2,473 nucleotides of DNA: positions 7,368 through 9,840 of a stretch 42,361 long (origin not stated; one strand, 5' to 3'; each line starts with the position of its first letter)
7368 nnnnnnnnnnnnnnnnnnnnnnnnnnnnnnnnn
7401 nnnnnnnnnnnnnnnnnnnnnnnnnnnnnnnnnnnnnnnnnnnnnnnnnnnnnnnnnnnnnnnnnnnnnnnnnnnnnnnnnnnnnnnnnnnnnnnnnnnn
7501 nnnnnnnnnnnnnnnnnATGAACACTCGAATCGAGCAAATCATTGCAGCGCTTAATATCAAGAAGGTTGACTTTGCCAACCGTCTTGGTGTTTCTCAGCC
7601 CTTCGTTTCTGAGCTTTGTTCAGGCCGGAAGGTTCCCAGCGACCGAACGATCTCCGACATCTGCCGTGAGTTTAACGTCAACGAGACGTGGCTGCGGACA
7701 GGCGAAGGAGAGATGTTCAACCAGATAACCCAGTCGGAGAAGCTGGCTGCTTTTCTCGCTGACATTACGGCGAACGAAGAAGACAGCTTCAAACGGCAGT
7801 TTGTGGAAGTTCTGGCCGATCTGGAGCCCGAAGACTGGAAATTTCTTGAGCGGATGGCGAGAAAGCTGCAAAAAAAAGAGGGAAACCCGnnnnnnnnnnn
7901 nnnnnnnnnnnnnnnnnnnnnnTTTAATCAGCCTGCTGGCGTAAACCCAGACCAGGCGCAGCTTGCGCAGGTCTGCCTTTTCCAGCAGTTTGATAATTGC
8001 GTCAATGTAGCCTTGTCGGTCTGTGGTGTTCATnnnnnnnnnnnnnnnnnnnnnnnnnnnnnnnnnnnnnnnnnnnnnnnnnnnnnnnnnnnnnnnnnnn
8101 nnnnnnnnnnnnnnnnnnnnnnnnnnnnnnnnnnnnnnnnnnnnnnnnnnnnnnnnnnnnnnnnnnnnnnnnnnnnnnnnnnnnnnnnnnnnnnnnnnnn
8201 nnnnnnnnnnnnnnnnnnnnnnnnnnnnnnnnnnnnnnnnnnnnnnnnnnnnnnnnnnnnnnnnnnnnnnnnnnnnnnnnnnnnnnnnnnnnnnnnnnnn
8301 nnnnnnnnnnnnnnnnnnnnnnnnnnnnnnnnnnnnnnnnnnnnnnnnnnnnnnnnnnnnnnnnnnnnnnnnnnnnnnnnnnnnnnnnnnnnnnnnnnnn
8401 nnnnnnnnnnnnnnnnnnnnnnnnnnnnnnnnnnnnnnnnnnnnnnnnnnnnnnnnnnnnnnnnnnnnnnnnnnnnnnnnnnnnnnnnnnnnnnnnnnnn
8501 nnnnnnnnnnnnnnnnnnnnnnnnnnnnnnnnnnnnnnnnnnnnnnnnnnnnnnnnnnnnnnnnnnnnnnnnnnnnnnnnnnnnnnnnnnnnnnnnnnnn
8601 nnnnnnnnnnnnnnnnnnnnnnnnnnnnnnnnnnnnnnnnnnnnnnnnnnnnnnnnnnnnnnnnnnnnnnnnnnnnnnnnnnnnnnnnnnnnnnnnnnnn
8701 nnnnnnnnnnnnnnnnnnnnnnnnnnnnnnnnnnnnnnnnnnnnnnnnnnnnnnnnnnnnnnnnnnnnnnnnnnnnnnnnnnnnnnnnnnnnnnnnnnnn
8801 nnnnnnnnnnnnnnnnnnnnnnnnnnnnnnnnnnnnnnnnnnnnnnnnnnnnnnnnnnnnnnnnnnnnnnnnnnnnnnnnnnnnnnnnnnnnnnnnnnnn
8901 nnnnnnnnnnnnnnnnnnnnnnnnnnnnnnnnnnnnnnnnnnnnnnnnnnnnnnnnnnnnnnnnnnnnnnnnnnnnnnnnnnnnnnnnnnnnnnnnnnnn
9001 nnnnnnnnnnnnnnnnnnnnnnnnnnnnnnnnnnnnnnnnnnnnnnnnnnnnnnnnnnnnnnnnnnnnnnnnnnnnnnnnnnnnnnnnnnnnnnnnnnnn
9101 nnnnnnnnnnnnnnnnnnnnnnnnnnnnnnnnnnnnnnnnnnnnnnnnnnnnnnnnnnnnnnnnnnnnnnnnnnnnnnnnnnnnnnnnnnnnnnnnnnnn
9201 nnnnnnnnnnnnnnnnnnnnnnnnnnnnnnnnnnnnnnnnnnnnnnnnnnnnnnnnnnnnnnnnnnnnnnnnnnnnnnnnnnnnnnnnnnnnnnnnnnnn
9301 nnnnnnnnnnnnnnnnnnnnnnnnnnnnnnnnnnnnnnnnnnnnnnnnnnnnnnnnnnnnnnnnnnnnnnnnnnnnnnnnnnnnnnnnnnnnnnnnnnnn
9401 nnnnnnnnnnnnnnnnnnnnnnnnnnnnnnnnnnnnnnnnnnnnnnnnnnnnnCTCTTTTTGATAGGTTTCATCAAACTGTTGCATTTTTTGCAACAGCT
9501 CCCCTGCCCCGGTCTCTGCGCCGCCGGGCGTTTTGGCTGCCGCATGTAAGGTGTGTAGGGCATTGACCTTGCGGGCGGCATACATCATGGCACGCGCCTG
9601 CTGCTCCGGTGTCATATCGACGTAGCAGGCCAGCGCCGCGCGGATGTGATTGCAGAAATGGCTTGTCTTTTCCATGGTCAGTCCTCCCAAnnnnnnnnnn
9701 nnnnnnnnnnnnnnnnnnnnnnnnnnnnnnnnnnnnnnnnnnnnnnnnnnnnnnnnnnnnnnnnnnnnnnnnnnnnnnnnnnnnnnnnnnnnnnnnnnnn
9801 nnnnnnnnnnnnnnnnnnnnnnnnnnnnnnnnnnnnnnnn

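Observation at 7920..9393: Cassette with an AT-rich first gene between the CI-like repressor and the integrase: candidate prophage exclusion or abortive-infection pair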

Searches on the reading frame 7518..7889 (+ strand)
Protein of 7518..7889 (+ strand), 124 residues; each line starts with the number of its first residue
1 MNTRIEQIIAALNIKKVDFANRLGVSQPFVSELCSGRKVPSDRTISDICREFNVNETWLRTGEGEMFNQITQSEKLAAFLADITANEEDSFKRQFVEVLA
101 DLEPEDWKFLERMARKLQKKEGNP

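Call 4: search_protein_families(library=pfam, proteins=[window:7518-7889:+], max_evalue=1)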
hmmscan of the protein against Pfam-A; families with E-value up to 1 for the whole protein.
window:7518-7889:+ (124 aa): 10 families
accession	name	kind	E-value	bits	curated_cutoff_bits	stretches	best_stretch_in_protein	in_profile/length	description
PF01381.28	HTH_3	-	7.1e-09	36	23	1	6-59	2-55/55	Helix-turn-helix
PF12844.13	HTH_19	-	2e-07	31.2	30.2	1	4-65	3-64/64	Helix-turn-helix domain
PF07022.19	Phage_CI_repr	-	2.1e-06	28.4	22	1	4-67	2-65/65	Bacteriophage CI repressor helix-turn-helix domain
PF13443.12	HTH_26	-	3e-06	27.8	22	1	4-55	1-53/63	Cro/C1-type HTH DNA-binding domain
PF13560.12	HTH_31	-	3.9e-05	24.3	27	1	15-52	16-54/64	Helix-turn-helix domain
PF21907.4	SAM_CEP-1_C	-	0.031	15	26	0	67-102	31-67/103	CEP-1 C-terminal SAM domain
PF14337.13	Abi_alpha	-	0.052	14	29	1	80-116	56-93/196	Abortive infection alpha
PF13744.12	HTH_37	-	0.097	12.9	27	1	4-36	22-54/80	Helix-turn-helix domain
PF01022.26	HTH_5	-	0.11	12.9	22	0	42-56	15-29/47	Bacterial regulatory protein, arsR family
PF08535.16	KorB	-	0.14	12.6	22.3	1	13-50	3-43/89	KorB domain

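Call 5: search_protein_families(library=padloc, proteins=[window:7518-7889:+], max_evalue=1)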
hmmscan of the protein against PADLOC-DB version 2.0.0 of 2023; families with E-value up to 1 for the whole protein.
window:7518-7889:+ (124 aa): 7 families
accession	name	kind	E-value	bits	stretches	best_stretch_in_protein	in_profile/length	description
PDLC02926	HTH_VI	-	2.5e-07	28.8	1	11-81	12-81/92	-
PDLC03951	RmrA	-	6.8e-06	23.3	1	3-65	11-70/400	-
PDLC03952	RmrA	-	0.0014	15.5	1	4-69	26-91/395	-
PDLC04775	PDC-M69A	-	0.0017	16.9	1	4-84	11-86/113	-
PDLC03954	RmrA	-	0.0024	14.9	1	14-68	24-78/380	-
PDLC04758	PDC-M64B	-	0.0036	15.8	1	3-48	33-78/123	-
PDLC03949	RmrA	-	0.0057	13.6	1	13-68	15-70/363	-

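Call 6: search_protein_families(library=phrogs, proteins=[window:7518-7889:+], max_evalue=1)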
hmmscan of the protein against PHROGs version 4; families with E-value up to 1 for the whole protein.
window:7518-7889:+ (124 aa): 27 families (the best 25 are shown)
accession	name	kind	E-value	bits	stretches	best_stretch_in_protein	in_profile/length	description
phrog_8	-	transcription regulation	5.5e-16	59.9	1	9-111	166-263/346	transcriptional regulator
phrog_2967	-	transcription regulation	7.5e-12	46.3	1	2-71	12-84/225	transcriptional regulator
phrog_4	-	transcription regulation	1.7e-11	44.8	1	3-93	139-214/400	transcriptional repressor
phrog_2328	-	transcription regulation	1.3e-07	32.5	1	3-66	18-81/128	transcriptional repressor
phrog_1468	-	transcription regulation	7.7e-07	29.7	1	5-58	12-64/67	transcriptional repressor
phrog_9710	-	unknown function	2.2e-06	28.7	1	5-72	18-88/95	-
phrog_2439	-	transcription regulation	1.3e-05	25.3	1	3-63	10-70/367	transcriptional regulator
phrog_3037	-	transcription regulation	0.00012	23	1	20-108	35-117/189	transcriptional repressor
phrog_7241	-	transcription regulation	0.00015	22.8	1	18-57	79-118/122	transcriptional regulator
phrog_1373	-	transcription regulation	0.00046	21.2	1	9-55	72-118/166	transcriptional regulator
phrog_2339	-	DNA, RNA and nucleotide metabolism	0.0014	19.6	1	3-37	28-62/98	HTH DNA binding protein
phrog_147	-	transcription regulation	0.0019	19.5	1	2-63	6-70/100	transcriptional regulator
phrog_5736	-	transcription regulation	0.002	19.3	1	6-106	12-101/133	transcriptional regulator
phrog_4779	-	transcription regulation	0.0041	18.6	1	3-40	5-42/98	transcriptional regulator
phrog_36540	-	unknown function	0.0048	17.5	1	5-116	4-114/196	-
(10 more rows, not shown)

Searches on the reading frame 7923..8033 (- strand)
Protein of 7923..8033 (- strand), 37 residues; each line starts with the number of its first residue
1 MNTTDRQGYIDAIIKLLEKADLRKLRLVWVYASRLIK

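Call 4: search_protein_families(library=pfam, proteins=[window:7923-8033:-], max_evalue=1)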
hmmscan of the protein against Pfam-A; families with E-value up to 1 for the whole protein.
window:7923-8033:- (37 aa): 0 families

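Call 5: search_protein_families(library=padloc, proteins=[window:7923-8033:-], max_evalue=1)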
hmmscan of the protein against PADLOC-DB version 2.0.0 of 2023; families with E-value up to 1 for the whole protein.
window:7923-8033:- (37 aa): 0 families

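Call 6: search_protein_families(library=phrogs, proteins=[window:7923-8033:-], max_evalue=1)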
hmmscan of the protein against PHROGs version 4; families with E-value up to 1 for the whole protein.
window:7923-8033:- (37 aa): 1 family
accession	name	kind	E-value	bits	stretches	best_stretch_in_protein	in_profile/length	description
phrog_29917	-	unknown function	0.28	12.2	1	23-36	4-17/39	-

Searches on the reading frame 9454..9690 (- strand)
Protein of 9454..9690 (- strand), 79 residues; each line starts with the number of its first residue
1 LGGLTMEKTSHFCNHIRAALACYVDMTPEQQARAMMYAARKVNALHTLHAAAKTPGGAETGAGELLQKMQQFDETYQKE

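Call 4: search_protein_families(library=pfam, proteins=[window:9454-9690:-], max_evalue=1)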
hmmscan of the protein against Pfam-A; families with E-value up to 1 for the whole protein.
window:9454-9690:- (79 aa): 0 families

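Call 5: search_protein_families(library=padloc, proteins=[window:9454-9690:-], max_evalue=1)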
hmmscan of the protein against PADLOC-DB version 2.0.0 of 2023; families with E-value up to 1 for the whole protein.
window:9454-9690:- (79 aa): 0 families

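Call 6: search_protein_families(library=phrogs, proteins=[window:9454-9690:-], max_evalue=1)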
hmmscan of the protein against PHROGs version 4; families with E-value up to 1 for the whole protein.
window:9454-9690:- (79 aa): 1 family
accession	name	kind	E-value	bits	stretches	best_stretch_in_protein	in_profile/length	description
phrog_13689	-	unknown function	0.14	13.2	1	29-61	7-35/55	-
